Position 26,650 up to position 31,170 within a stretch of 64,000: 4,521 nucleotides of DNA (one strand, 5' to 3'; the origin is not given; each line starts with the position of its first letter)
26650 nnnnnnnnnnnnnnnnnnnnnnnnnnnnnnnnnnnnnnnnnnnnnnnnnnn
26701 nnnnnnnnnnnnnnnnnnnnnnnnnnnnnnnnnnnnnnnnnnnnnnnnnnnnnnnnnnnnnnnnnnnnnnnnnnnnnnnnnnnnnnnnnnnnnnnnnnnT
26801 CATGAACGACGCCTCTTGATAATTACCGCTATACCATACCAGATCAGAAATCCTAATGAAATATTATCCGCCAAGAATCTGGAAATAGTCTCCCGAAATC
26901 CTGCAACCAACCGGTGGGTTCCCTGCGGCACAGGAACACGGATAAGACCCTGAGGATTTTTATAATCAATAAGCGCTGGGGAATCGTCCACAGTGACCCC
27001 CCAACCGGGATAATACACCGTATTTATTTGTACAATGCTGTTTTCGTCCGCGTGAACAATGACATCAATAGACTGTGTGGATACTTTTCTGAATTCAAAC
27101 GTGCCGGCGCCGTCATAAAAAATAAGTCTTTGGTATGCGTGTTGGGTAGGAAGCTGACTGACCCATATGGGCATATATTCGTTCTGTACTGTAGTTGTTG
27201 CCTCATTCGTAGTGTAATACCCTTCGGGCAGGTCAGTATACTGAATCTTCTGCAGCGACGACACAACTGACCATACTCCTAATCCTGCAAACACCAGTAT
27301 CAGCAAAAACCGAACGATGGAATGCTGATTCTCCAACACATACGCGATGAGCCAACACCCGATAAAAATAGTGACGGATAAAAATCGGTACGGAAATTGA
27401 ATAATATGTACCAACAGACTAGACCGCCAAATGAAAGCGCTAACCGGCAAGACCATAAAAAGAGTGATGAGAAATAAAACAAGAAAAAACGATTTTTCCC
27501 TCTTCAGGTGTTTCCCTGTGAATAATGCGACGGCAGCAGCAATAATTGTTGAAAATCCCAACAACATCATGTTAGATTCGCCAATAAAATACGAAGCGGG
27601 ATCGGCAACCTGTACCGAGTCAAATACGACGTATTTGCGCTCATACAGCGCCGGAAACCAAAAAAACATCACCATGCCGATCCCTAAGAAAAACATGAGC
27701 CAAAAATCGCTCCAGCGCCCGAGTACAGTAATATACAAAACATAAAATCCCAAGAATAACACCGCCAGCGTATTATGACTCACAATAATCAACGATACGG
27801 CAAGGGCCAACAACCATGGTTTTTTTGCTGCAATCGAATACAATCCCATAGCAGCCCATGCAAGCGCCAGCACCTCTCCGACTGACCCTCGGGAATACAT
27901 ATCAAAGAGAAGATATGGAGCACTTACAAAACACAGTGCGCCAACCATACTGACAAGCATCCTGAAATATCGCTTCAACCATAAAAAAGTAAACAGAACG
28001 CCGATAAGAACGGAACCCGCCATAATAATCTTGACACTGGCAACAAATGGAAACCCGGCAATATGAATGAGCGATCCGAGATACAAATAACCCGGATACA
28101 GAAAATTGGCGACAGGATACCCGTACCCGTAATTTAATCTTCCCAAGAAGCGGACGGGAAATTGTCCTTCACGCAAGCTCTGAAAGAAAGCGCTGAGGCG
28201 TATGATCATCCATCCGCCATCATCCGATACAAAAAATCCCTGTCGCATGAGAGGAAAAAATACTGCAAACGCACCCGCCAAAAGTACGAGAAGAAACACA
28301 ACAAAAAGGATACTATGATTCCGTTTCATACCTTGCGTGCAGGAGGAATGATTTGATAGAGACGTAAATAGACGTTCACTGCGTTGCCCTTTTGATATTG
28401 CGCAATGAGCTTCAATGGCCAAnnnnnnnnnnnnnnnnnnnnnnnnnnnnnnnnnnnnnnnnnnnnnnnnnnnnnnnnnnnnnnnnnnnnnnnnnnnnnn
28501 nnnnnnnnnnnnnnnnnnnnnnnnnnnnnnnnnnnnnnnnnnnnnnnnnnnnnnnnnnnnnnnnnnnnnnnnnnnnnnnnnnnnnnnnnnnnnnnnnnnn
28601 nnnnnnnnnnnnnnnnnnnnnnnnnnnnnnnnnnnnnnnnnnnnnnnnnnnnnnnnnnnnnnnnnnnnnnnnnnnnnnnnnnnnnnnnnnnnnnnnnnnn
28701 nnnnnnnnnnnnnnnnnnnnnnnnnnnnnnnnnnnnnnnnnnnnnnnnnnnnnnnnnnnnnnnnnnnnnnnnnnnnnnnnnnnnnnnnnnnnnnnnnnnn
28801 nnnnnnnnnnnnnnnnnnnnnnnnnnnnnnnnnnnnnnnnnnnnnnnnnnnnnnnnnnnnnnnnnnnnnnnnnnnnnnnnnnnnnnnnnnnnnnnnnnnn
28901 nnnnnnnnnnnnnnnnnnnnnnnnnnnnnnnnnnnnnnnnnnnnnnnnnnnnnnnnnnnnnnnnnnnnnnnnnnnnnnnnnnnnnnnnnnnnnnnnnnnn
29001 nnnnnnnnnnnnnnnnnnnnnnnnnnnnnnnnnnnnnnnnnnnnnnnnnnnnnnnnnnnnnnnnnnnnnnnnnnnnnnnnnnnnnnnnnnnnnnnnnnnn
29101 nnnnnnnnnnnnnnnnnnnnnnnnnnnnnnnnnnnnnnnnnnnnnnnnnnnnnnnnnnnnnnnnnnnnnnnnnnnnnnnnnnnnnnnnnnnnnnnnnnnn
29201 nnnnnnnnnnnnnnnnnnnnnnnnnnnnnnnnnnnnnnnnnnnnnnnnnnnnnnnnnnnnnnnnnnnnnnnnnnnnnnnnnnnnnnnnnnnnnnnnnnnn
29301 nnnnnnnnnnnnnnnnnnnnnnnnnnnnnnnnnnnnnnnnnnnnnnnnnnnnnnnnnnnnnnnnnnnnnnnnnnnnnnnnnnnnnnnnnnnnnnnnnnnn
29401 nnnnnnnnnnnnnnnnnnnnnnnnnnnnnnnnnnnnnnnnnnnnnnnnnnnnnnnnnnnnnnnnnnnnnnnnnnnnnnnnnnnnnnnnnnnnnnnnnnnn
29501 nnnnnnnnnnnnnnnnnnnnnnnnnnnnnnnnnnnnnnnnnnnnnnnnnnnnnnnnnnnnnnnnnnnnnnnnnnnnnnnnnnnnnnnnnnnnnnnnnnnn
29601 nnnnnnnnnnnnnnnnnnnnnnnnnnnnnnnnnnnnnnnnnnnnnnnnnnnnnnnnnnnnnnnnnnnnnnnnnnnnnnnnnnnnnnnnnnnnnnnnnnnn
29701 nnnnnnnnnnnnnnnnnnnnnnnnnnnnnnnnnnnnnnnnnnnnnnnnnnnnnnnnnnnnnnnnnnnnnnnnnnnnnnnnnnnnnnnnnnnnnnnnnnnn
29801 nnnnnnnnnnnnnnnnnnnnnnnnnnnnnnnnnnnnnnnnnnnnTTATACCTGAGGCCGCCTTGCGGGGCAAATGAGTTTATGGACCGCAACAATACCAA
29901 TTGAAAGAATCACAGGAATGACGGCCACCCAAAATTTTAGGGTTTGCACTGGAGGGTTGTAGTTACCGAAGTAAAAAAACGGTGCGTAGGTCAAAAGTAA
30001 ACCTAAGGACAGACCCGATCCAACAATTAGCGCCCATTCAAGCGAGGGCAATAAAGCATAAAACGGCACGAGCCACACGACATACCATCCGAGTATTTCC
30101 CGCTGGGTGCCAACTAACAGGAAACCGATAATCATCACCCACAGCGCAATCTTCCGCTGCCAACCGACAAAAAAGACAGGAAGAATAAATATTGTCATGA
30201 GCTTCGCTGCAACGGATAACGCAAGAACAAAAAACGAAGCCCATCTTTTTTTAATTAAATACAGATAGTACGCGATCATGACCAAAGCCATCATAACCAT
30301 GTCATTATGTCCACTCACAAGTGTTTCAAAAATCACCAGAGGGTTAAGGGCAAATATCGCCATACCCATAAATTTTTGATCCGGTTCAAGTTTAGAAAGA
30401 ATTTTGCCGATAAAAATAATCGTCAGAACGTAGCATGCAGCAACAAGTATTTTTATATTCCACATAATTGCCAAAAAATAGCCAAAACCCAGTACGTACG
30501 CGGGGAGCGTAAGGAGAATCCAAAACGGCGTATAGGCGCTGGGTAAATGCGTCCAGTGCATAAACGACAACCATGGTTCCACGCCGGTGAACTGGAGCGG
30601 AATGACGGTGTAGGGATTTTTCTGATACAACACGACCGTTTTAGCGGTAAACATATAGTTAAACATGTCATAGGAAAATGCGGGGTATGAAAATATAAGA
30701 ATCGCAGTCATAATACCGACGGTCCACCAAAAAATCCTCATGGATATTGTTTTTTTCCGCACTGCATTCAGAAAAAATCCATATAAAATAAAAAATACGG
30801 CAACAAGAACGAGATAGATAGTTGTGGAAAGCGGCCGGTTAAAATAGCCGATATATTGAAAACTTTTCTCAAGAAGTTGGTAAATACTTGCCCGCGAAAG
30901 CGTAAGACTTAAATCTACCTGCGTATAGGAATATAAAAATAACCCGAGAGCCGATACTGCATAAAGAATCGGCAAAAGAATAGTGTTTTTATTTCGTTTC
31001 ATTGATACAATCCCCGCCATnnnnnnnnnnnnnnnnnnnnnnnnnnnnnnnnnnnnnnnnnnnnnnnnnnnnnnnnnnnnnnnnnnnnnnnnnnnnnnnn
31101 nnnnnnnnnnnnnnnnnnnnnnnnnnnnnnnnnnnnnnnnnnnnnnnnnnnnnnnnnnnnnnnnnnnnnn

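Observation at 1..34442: A 34-kb surface-glycosylation super-locus with 15 GT-C membrane glycosyltransferases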

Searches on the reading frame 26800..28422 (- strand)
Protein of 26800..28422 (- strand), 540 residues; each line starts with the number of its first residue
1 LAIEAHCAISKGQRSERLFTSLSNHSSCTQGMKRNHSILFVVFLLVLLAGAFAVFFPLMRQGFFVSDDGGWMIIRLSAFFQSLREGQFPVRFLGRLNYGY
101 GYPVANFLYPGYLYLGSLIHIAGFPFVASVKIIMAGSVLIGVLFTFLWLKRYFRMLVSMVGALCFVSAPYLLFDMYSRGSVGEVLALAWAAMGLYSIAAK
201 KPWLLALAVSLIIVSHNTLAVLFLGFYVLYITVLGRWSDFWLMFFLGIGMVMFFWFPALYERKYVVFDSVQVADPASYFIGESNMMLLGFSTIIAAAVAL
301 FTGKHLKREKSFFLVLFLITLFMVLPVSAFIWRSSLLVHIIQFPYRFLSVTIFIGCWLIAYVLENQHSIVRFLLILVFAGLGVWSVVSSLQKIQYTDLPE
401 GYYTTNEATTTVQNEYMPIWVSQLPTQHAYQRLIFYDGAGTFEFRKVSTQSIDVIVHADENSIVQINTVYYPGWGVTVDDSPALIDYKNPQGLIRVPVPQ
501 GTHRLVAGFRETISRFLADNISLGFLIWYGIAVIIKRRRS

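Call 5: search_protein_families(library=pfam, proteins=[window:26800-28422:-], max_evalue=0.01)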
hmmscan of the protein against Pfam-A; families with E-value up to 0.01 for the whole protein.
window:26800-28422:- (540 aa): 0 families

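Call 21: search_protein_families(library=ncbifam, proteins=[window:26800-28422:-], max_evalue=0.001)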
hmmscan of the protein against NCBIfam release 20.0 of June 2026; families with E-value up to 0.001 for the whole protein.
window:26800-28422:- (540 aa): 0 families
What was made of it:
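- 26800..28329 (-): G18, a GT-C-fold protein with no Pfam family (509 aa). No Pfam or NCBIfam hit (calls 5, 21).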

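Call 27: find_homologous_proteins(query=window:26800-28422:-, max_evalue=0.00001)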
Query window:26800-28422:- (540 aa): 1321 proteins with E <= 0.00001 among 8000 candidates; the best 120 are listed.
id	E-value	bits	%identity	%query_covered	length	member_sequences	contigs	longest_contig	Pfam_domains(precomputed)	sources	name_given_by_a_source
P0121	0.0e+0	1125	100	94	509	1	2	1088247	-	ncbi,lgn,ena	-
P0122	2.6e-267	906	78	94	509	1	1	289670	-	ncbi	-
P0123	1.1e-259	881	76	94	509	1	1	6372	-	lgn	-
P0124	8.5e-258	875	75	94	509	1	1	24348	-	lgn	-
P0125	8.0e-257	872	77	94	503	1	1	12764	-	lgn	-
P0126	8.1e-257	872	75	94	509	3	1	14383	-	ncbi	-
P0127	2.2e-254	864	75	94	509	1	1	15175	-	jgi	jgi:hypothetical protein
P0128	6.2e-253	859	74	94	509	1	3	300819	-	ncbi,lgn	-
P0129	1.6e-252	857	74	94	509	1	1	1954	-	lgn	-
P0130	3.1e-249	847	74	94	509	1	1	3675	-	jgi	jgi:hypothetical protein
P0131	4.7e-249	846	73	94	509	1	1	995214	-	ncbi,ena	-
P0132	8.4e-247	839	73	92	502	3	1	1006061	-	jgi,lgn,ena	jgi:hypothetical protein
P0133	1.5e-246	838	72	94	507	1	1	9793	-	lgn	-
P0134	2.2e-246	837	73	92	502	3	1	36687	-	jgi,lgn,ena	-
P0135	6.4e-246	836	74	94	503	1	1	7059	-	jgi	jgi:hypothetical protein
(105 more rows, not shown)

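Call 38: predict_structure(alignment_id=A2)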
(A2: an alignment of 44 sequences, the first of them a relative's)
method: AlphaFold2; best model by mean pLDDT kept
length: 509 residues; sequences in the alignment: 44
mean_pLDDT: 87.0   pTM: 0.87
mean pLDDT of the five models: 87.0, 86.1, 85.6, 83.5, 79.7
residues with pLDDT >= 90: 306; 70-90: 139; 50-70: 38; < 50: 26
segments of 3 or more residues with pLDDT < 50: 58-76, 375-381
pLDDT, mean of each block of 10 residues (from residue 1): 80 94 90 84 83 62 43 55 92 94 96 98 96 97 92 96 97 97 92 98 96 96 79 64 83 93 97 91 97 94 85 93 98 96 97 94 88 56 61 73 92 86 95 82 85 85 91 86 82 97 88
secondary structure, 60 per line:
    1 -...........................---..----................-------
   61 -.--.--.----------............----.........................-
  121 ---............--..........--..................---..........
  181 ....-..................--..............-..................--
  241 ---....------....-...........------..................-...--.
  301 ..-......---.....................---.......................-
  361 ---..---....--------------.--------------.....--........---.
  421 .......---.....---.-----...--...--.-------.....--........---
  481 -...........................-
elements in order: H2-28 H38-53 H79-90 H95-119 H124-135 H138-147 H150-167 H171-184 H186-203 H206-219 H221-233 H235-238 H244-247 H254-257 H259-269 H276-293 H304-309 H313-333 H337-359 H369-372 E402-406 E409-416 E420-427 E431-435 E445-447 E450-452 E463-467 E470-477 H482-508
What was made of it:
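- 26800..28329 (-): AlphaFold pLDDT 87 (call 38).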

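Call 42: fold_search(model_id=the predicted structure, library=pdb)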
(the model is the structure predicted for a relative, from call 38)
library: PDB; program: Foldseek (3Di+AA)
matches with E <= 10: 361; with E <= 0.001: 4
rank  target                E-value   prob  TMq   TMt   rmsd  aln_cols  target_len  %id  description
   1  8agb_A                2.5e-04  1.00  0.45  0.37  13.0       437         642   13  Structure of yeast oligosaccharylransferase complex with lipid-linked oligosaccharide bound (released 2022-12-07)
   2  7e9s_A                5.9e-04  1.00  0.37  0.25   9.8       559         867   14  Archaeal oligosaccharyltransferase AglB from Archaeoglobus fulgidus in complex with an inhibitory peptide and a dolich (released 2021-09-08)
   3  6s7t_A                7.3e-04  1.00  0.39  0.30  14.2       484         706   13  Cryo-EM structure of human oligosaccharyltransferase complex OST-B (released 2019-12-18)
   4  8age_A                8.4e-04  1.00  0.44  0.37  11.7       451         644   10  Structure of yeast oligosaccharylransferase complex with acceptor peptide bound (released 2022-12-07)
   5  3wak                  1.1e-03  1.00  0.39  0.26  11.7       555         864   13  Crystal structure of the Archaeoglobus fulgidus oligosaccharyltransferase (O29867_ARCFU) in the apo form (released 2013-10-30)
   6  3waj                  1.2e-03  1.00  0.32  0.23  11.2       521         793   15  Crystal structure of the Archaeoglobus fulgidus oligosaccharyltransferase (O29867_ARCFU) complex with Zn and sulfate (released 2013-10-30)
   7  7oci_F                2.1e-03  1.00  0.45  0.37   9.3       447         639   12  Cryo-EM structure of yeast Ost6p containing oligosaccharyltransferase complex (released 2022-02-16)
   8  6wby                  2.2e-03  1.00  0.45  0.20   6.5       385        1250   17  Single-Particle Cryo-EM Structure of Arabinofuranosyltransferase AftD from Mycobacteria, Mutant R1389S Class 2 (released 2020-05-13)
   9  5f15                  2.9e-03  1.00  0.43  0.41   7.8       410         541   14  Crystal Structure of ArnT from Cupriavidus metallidurans bound to Undecaprenyl phosphate (released 2016-02-17)
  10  5ezm                  3.3e-03  1.00  0.28  0.27  18.4       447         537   14  Crystal Structure of ArnT from Cupriavidus metallidurans in the apo state (released 2016-02-17)
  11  6s7o_A                3.6e-03  1.00  0.46  0.37   9.3       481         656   12  Cryo-EM structure of human oligosaccharyltransferase complex OST-A (released 2019-12-18)
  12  9s6t_A                3.8e-03  1.00  0.42  0.45  17.3       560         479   14  Ternary cryo-EM structure of chicken ALG12 with Dol25-PP-GlcNAc2Man7, Dol25-P-Man, and Fab (released 2026-03-18)
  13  6gxc_A                4.1e-03  1.00  0.42  0.32   8.0       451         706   13  Bacterial oligosaccharyltransferase PglB in complex with an inhibitory peptide and a reactive lipid-linked oligosaccha (released 2018-11-14)
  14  5ogl_A                4.9e-03  1.00  0.40  0.31   8.5       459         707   14  Structure of bacterial oligosaccharyltransferase PglB in complex with an acceptor peptide and an lipid-linked oligosac (released 2017-10-25)
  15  8if8_C                5.2e-03  1.00  0.39  0.34  13.6       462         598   13  Arabinosyltransferase AftA (released 2023-05-31)
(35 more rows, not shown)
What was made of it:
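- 26800..28329 (-): The Foldseek top 20 are all GT-C enzymes (call 42).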

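Call 52: find_encoding_contigs(protein=P0131, flank=10000, max_places=2)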
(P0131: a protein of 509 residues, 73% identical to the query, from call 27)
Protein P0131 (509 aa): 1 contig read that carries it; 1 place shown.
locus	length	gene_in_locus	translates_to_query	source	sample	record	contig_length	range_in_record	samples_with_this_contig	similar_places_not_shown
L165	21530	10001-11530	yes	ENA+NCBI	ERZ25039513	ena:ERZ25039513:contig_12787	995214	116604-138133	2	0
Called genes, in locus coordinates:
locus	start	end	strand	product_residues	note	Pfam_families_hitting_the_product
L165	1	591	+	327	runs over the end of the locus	PF01073:3Beta_HSD, PF01370:Epimerase, PF02719:Polysacc_synt_2, PF04321:RmlD_sub_bind, PF07993:NAD_binding_4, PF13460:NAD_binding_10, PF16363:GDP_Man_Dehyd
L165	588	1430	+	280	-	PF01370:Epimerase, PF04321:RmlD_sub_bind, PF01073:3Beta_HSD, PF02719:Polysacc_synt_2 (weak), PF16363:GDP_Man_Dehyd (weak)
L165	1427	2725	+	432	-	PF03446:NAD_binding_2 (faint), PF03721:UDPG_MGDP_dh_N, PF00984:UDPG_MGDP_dh, PF03720:UDPG_MGDP_dh_C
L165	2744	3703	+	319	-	PF01073:3Beta_HSD (weak), PF01370:Epimerase, PF02719:Polysacc_synt_2, PF04321:RmlD_sub_bind, PF16363:GDP_Man_Dehyd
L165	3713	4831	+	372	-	PF00535:Glycos_transf_2, PF04138:GtrA_DPMS_TM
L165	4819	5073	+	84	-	-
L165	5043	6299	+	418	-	-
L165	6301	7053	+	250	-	PF00535:Glycos_transf_2, PF10111:Glyco_tranf_2_2 (weak)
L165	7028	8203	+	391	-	PF26314:MptA_B_family, PF09594:GT87 (weak)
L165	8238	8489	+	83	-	-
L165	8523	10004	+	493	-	PF13231:PMT_2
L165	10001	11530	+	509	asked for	-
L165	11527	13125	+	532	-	-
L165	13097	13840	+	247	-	PF00535:Glycos_transf_2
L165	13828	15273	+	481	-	PF01943:Polysacc_synt, PF13440:Polysacc_synt_3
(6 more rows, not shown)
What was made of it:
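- Checked: The end coordinate 34442 is exactly the start of the GT2-GtrA gene as called in orthologs (372 aa, call 52).
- The rml, ugd and rmd genes are linked to the island in a relative as well (call 52).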

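Call 80: search_protein_representatives(alignment_id=A2)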
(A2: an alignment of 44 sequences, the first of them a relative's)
Query: 44 sequences, 513 profile positions. Proteins with E-value up to 0.001 (for the whole library): 14684; up to 1e-10: 9122; up to 1e-30: 2985. The best 150 are listed.
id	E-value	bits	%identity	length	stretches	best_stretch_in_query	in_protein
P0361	1.9e-194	663.6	-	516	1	1-511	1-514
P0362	2.7e-193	659.8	-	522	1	5-506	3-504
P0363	6.7e-191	651.9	-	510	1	3-507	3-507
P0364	1.7e-188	644.0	-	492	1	18-506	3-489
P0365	7.6e-186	635.2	-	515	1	9-509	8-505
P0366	1.0e-185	634.7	-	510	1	1-504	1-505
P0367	8.5e-185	631.7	-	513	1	1-511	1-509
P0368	1.4e-183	627.7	-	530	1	7-505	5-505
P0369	1.5e-183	627.6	-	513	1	5-509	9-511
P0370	6.8e-183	625.5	-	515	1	1-512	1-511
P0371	1.0e-181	621.6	-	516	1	2-506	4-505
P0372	3.6e-181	619.8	-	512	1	8-512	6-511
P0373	2.6e-179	613.7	-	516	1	2-507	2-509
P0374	9.0e-179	611.9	-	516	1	9-504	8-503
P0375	1.1e-171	588.5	-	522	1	7-509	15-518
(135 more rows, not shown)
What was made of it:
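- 26800..28329 (-): The family has 14,684 representative clusters (call 80).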

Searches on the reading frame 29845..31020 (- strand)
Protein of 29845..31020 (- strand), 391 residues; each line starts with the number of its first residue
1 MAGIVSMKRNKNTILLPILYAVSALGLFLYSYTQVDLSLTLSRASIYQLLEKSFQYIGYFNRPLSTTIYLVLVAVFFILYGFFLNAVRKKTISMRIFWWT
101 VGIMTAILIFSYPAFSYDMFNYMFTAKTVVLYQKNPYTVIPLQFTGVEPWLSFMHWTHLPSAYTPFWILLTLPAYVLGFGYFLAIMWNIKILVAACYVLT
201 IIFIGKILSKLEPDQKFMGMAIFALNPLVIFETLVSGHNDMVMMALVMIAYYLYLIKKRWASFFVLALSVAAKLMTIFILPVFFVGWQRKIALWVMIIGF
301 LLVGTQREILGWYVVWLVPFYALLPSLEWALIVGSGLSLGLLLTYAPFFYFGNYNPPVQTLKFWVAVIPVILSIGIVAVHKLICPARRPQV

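Call 5: search_protein_families(library=pfam, proteins=[window:29845-31020:-], max_evalue=0.01)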
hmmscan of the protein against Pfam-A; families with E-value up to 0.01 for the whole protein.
window:29845-31020:- (391 aa): 1 family
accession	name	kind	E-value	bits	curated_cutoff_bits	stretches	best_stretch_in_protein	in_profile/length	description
PF09594.16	GT87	-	6.7e-06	26.5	25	1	163-383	3-214/237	Glycosyltransferase family 87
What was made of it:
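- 29845..31020 (-): G20, a GT87/MptA-like GT-C (391 aa). Pfam GT87 26.5 bits (call 5).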

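Call 53: search_protein_families(library=ncbifam, proteins=[window:29845-31020:-], max_evalue=0.001)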
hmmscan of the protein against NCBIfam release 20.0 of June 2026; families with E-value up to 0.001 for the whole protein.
window:29845-31020:- (391 aa): 2 families
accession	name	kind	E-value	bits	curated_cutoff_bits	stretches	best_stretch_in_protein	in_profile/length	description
TIGR03459.1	crt_membr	equivalog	4.4e-07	29.1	439.4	1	63-287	44-264/470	alpha-(1->6)-mannopyranosyltransferase A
NF046093.1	AZOBR_p60025_fam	subfamily_domain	7.1e-05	22.1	150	1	168-295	95-223/232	AZOBR_p60025 family cell surface glycopolymer formation protein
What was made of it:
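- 29845..31020 (-): A weak TIGR03459 alpha-1,6-mannosyltransferase hit (call 53).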
